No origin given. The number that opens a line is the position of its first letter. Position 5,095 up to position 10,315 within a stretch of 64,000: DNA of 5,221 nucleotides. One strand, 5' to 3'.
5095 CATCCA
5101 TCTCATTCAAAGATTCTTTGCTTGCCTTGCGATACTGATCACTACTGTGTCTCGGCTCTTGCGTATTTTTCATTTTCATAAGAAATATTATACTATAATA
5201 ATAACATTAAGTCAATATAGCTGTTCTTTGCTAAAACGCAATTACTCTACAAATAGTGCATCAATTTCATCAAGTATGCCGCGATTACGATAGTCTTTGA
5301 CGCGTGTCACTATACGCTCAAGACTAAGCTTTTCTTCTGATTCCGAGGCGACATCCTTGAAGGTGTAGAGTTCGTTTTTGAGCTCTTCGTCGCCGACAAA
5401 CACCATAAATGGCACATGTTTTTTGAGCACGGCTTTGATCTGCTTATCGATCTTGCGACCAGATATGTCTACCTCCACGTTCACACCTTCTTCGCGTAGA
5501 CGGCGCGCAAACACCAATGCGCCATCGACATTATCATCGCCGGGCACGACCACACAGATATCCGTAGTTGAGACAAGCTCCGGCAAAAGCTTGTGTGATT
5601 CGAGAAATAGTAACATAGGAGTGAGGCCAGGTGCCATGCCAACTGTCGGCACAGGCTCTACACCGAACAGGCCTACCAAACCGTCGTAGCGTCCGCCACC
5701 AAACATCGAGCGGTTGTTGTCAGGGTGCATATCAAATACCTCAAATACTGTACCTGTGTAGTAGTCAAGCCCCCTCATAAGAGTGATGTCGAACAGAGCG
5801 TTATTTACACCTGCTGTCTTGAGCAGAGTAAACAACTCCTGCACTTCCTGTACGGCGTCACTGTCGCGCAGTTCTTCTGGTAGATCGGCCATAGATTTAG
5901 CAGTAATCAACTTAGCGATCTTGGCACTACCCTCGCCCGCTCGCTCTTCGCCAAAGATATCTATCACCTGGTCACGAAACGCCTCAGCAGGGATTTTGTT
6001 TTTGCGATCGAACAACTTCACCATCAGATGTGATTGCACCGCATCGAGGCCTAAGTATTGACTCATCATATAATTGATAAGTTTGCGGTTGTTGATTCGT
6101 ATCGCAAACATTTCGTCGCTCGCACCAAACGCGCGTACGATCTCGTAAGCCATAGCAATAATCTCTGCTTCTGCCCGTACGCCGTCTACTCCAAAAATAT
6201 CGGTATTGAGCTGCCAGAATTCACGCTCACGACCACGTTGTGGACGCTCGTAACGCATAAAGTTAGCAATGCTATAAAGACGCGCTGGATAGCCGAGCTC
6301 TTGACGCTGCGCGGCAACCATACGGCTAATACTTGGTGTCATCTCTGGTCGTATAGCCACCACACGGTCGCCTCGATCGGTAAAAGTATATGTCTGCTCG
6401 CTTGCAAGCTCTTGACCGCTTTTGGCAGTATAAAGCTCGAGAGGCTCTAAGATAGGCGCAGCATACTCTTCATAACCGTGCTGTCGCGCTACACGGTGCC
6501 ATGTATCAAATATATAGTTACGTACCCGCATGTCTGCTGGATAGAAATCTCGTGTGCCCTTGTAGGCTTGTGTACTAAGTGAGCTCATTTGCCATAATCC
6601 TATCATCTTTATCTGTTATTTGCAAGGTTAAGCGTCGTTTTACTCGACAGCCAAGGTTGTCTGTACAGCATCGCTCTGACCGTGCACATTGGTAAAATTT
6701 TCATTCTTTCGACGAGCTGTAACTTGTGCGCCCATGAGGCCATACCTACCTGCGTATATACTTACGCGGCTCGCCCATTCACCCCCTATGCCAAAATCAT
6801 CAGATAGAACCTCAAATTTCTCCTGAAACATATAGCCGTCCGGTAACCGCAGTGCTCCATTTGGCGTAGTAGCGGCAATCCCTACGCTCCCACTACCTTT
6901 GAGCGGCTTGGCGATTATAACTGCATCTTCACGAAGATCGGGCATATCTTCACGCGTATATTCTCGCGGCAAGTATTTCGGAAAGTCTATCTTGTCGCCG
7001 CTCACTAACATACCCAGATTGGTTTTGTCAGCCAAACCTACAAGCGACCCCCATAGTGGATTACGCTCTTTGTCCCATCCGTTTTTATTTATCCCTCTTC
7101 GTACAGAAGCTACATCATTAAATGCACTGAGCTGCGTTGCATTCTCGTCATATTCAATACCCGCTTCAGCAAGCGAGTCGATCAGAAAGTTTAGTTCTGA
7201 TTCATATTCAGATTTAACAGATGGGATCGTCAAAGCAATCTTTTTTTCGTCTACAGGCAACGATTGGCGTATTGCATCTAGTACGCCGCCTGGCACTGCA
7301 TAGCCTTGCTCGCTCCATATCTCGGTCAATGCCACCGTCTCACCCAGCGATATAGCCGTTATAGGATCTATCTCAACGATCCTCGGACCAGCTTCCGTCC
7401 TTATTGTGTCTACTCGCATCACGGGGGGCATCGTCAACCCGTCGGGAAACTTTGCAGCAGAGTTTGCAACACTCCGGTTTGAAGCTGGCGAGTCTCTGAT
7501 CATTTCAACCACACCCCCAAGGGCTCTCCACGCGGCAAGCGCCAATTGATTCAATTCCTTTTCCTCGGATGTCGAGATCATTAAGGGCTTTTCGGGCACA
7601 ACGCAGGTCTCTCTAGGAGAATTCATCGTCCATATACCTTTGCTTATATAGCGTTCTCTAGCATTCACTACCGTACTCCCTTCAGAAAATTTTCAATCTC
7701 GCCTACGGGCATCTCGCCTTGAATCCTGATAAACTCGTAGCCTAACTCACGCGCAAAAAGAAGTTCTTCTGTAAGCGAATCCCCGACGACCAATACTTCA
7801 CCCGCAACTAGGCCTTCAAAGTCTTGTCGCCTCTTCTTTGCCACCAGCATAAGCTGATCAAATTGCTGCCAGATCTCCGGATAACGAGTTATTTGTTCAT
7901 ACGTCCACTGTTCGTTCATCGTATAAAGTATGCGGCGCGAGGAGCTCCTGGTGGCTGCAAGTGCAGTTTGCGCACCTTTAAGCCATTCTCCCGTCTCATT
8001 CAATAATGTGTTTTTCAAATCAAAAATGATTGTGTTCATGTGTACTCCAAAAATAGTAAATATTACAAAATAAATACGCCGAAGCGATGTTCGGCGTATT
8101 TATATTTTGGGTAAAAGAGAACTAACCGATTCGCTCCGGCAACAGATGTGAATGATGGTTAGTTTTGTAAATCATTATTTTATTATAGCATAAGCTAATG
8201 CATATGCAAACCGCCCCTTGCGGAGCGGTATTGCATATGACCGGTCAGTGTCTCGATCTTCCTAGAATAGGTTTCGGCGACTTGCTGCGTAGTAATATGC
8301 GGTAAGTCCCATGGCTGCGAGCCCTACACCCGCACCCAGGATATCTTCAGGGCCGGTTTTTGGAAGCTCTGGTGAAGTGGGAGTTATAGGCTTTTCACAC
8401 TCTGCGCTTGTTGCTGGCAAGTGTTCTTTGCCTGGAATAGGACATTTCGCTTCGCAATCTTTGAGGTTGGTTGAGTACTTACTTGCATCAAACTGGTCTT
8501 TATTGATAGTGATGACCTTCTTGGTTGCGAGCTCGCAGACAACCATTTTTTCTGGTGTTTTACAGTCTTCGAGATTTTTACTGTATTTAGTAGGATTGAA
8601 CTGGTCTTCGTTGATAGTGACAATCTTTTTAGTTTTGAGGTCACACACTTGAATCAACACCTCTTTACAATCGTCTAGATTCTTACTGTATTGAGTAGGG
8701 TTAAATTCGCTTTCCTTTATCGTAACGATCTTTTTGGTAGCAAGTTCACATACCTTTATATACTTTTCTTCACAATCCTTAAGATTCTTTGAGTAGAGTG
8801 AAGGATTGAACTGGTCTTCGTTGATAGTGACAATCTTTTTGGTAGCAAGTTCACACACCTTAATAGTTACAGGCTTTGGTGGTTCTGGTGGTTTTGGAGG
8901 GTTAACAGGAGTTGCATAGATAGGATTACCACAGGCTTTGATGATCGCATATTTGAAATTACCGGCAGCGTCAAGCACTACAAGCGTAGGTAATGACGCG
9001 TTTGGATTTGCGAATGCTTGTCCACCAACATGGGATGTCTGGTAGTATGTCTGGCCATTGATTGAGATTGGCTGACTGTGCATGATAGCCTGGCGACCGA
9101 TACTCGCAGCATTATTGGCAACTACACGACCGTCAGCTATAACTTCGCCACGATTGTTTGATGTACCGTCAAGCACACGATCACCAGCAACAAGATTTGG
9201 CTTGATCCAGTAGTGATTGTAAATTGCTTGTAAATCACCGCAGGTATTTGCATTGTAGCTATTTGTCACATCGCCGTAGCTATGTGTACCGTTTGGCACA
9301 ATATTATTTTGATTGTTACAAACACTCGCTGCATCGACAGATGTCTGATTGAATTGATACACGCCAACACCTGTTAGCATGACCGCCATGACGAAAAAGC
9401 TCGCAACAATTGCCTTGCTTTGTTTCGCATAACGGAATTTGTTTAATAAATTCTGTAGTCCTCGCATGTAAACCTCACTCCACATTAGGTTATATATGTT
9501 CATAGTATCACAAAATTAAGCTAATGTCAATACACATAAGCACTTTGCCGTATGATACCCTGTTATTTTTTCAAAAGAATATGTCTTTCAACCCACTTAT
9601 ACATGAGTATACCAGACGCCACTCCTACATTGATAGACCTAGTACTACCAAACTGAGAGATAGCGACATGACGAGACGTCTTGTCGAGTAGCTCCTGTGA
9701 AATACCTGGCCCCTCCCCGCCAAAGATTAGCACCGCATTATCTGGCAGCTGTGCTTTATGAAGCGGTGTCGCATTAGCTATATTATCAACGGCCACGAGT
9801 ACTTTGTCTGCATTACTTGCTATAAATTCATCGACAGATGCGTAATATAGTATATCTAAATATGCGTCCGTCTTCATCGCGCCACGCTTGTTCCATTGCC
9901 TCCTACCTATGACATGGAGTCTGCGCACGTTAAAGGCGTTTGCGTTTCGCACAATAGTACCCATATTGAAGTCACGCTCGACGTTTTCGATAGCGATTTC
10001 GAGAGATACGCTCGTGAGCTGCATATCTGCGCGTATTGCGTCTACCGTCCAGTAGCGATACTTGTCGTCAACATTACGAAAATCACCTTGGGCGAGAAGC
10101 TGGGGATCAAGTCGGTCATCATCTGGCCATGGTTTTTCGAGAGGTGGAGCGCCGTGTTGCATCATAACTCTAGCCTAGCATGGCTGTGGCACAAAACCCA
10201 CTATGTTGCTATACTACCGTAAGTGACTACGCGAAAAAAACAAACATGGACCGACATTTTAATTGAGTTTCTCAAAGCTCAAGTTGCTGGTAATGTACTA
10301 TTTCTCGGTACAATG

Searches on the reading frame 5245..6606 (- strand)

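Call 68: search_protein_families(library=pfam, proteins=[window:5245-6606:-], max_evalue=0.0001)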
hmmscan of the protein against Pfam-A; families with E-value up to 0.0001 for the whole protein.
window:5245-6606:- (454 aa): 3 families
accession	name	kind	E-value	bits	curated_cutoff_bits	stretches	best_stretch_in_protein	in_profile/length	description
PF13393.11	tRNA-synt_His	-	1.3e-44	153.2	25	1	17-325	1-302/308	Histidyl-tRNA synthetase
PF03129.25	HGTP_anticodon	-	7e-16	58.6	21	1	351-438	3-93/94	Anticodon binding domain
PF00587.30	tRNA-synt_2b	-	1.1e-07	32.6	29.3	1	73-207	1-110/179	tRNA synthetase class II core domain (G, H, P, S and T)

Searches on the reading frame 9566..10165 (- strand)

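Call 68: search_protein_families(library=pfam, proteins=[window:9566-10165:-], max_evalue=0.0001)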
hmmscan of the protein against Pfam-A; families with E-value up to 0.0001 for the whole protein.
window:9566-10165:- (200 aa): 1 family
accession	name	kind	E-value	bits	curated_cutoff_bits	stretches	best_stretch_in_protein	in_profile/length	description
PF00588.24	SpoU_methylase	-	2e-27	96.5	29.7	1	55-189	2-142/142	SpoU rRNA Methylase family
